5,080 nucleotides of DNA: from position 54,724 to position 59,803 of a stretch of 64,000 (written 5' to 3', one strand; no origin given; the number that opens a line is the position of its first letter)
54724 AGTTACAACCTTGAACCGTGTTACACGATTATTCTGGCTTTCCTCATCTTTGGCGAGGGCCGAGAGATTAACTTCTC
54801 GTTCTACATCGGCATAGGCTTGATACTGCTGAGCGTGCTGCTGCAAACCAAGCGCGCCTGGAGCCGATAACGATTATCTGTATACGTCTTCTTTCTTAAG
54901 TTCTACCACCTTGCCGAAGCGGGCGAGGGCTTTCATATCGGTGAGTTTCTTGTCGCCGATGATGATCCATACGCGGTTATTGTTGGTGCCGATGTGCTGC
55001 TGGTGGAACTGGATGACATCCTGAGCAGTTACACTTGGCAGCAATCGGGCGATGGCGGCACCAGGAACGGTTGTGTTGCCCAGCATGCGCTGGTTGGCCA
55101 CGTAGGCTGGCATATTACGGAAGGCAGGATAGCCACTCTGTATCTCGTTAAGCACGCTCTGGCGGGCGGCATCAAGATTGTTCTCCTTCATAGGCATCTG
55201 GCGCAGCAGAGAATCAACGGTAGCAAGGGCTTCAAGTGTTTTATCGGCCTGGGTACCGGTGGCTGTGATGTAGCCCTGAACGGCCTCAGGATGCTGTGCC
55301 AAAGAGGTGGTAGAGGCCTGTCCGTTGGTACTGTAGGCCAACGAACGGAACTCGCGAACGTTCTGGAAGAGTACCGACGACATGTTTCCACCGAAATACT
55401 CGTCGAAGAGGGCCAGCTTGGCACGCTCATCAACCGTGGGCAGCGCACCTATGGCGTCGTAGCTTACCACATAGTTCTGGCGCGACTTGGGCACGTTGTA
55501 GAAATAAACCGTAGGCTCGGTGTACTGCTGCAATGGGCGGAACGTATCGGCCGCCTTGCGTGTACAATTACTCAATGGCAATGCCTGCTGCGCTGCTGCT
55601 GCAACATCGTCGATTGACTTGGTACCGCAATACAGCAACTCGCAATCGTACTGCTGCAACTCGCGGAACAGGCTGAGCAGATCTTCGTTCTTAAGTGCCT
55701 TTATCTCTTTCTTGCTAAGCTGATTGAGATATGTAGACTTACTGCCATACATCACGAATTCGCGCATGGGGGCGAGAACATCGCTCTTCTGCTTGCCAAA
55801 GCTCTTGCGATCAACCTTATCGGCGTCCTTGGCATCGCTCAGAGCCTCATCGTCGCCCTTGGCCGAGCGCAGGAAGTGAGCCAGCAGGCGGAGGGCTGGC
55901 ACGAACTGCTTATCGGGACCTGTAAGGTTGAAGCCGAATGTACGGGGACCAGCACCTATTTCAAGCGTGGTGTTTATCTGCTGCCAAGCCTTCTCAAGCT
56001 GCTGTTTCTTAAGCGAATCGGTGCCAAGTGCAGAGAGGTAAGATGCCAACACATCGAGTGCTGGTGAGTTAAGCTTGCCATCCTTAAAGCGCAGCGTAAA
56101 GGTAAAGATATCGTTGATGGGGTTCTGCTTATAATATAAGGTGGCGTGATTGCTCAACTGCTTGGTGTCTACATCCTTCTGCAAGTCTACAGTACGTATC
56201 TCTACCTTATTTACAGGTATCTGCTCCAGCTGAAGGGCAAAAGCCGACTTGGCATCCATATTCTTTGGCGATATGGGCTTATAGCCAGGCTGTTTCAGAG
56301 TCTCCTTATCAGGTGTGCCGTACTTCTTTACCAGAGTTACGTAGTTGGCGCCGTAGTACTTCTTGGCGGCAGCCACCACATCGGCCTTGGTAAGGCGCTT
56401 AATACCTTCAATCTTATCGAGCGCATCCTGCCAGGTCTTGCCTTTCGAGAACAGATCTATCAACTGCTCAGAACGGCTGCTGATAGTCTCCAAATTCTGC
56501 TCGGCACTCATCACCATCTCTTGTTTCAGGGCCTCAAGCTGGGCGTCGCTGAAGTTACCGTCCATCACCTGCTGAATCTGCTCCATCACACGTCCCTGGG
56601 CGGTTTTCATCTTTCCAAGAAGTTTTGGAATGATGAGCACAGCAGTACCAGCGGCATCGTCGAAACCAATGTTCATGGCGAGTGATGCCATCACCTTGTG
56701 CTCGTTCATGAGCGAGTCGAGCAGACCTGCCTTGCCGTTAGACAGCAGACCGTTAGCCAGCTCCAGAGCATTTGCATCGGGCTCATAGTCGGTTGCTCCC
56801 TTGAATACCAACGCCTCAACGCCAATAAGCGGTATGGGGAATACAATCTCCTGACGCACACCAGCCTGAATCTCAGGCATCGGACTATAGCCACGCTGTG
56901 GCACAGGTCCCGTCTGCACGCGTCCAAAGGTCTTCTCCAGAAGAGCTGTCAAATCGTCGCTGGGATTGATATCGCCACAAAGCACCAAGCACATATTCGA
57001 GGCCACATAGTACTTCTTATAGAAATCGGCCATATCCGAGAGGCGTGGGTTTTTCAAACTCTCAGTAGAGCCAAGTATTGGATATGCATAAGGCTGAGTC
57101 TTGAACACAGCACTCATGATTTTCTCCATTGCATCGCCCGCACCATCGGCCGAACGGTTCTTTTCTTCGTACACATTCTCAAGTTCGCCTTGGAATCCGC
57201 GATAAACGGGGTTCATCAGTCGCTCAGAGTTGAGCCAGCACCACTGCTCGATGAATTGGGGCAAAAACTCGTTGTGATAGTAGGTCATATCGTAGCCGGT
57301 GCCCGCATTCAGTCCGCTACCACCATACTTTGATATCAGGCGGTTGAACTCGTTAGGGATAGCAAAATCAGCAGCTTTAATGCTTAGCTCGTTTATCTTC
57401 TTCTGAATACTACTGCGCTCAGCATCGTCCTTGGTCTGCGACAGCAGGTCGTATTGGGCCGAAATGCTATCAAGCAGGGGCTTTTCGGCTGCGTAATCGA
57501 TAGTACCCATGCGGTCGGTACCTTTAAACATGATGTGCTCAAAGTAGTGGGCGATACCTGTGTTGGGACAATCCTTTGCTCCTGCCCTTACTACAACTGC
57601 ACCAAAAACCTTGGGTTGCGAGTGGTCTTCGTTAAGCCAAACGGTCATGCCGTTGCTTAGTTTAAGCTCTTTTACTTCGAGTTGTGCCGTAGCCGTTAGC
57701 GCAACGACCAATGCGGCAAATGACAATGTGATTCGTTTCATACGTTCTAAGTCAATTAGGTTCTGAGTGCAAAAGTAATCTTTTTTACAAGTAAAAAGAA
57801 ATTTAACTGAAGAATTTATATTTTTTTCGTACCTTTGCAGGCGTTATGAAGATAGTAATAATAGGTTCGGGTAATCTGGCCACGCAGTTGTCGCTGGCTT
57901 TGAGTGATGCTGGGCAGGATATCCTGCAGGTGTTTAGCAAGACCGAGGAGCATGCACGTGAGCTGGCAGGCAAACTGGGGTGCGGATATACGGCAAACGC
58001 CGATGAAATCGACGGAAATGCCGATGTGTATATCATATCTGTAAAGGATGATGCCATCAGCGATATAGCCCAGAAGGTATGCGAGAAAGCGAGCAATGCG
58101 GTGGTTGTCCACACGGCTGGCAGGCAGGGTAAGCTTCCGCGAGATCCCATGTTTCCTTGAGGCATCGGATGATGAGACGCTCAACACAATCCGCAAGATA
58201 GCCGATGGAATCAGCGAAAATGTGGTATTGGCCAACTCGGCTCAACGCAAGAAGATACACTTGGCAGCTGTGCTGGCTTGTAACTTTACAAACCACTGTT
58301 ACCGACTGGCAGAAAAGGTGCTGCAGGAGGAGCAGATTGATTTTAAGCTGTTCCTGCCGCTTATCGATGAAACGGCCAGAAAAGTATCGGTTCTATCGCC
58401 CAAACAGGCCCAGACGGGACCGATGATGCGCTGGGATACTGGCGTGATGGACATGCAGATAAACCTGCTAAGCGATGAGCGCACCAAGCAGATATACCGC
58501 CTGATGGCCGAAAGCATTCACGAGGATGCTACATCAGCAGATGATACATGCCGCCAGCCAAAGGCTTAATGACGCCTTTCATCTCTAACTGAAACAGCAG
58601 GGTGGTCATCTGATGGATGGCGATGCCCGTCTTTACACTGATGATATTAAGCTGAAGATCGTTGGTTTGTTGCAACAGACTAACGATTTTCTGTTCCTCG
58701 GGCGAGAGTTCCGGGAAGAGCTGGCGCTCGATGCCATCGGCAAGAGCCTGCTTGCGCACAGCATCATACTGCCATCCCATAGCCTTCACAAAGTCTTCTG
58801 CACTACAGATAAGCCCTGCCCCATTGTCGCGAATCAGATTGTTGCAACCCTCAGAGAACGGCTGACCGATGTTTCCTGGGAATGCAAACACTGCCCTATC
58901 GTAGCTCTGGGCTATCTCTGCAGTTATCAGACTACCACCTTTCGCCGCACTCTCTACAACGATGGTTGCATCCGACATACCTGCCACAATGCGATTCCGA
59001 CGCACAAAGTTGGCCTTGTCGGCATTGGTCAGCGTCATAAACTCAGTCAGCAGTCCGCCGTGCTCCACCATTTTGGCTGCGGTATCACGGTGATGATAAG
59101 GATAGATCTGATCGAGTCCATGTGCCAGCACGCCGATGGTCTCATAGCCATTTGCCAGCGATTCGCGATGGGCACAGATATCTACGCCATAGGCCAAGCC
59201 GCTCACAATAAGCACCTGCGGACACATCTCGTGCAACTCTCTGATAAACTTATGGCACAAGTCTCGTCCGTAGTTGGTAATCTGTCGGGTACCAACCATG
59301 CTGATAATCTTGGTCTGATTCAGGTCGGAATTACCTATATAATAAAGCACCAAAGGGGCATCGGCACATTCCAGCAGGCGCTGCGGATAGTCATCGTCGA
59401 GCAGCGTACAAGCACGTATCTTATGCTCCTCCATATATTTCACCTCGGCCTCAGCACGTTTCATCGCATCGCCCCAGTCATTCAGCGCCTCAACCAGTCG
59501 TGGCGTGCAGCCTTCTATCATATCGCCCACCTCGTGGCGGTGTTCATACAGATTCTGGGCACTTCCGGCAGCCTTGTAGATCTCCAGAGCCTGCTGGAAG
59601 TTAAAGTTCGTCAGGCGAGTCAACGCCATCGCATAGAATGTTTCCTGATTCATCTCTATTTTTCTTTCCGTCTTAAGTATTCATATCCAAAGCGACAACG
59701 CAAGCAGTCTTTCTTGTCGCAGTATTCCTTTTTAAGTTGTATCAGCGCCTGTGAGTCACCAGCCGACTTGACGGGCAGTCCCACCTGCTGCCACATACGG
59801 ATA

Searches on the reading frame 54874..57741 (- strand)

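Call 60: search_protein_families(library=pfam, proteins=[window:54874-57741:-], max_evalue=0.001)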
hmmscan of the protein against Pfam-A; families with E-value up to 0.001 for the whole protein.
window:54874-57741:- (955 aa): 2 families
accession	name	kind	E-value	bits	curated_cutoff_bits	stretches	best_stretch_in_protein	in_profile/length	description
PF05193.26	Peptidase_M16_C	-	1.7e-32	113.2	23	2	235-408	5-180/181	Peptidase M16 inactive domain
PF00675.25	Peptidase_M16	-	3.2e-08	34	22.3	0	34-78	2-48/149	Insulinase (Peptidase family M16)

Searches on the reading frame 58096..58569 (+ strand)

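Call 60: search_protein_families(library=pfam, proteins=[window:58096-58569:+], max_evalue=0.001)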
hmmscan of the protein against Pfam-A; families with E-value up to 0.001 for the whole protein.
window:58096-58569:+ (157 aa): 1 family
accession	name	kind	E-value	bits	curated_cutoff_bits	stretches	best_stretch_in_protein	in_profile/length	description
PF10728.14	DUF2520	-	6.9e-37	126.4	25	1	17-141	1-125/125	Domain of unknown function (DUF2520)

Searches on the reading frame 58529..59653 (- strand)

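Call 60: search_protein_families(library=pfam, proteins=[window:58529-59653:-], max_evalue=0.001)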
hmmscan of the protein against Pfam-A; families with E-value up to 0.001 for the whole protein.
window:58529-59653:- (374 aa): 2 families
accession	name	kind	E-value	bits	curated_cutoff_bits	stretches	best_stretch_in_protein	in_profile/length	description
PF02481.21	DNA_processg_A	-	3.8e-72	242.3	29.6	1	74-282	2-210/212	DNA recombination-mediator protein A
PF17782.7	DprA_WH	-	3.4e-06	27.4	22.9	1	314-368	8-61/61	DprA winged helix domain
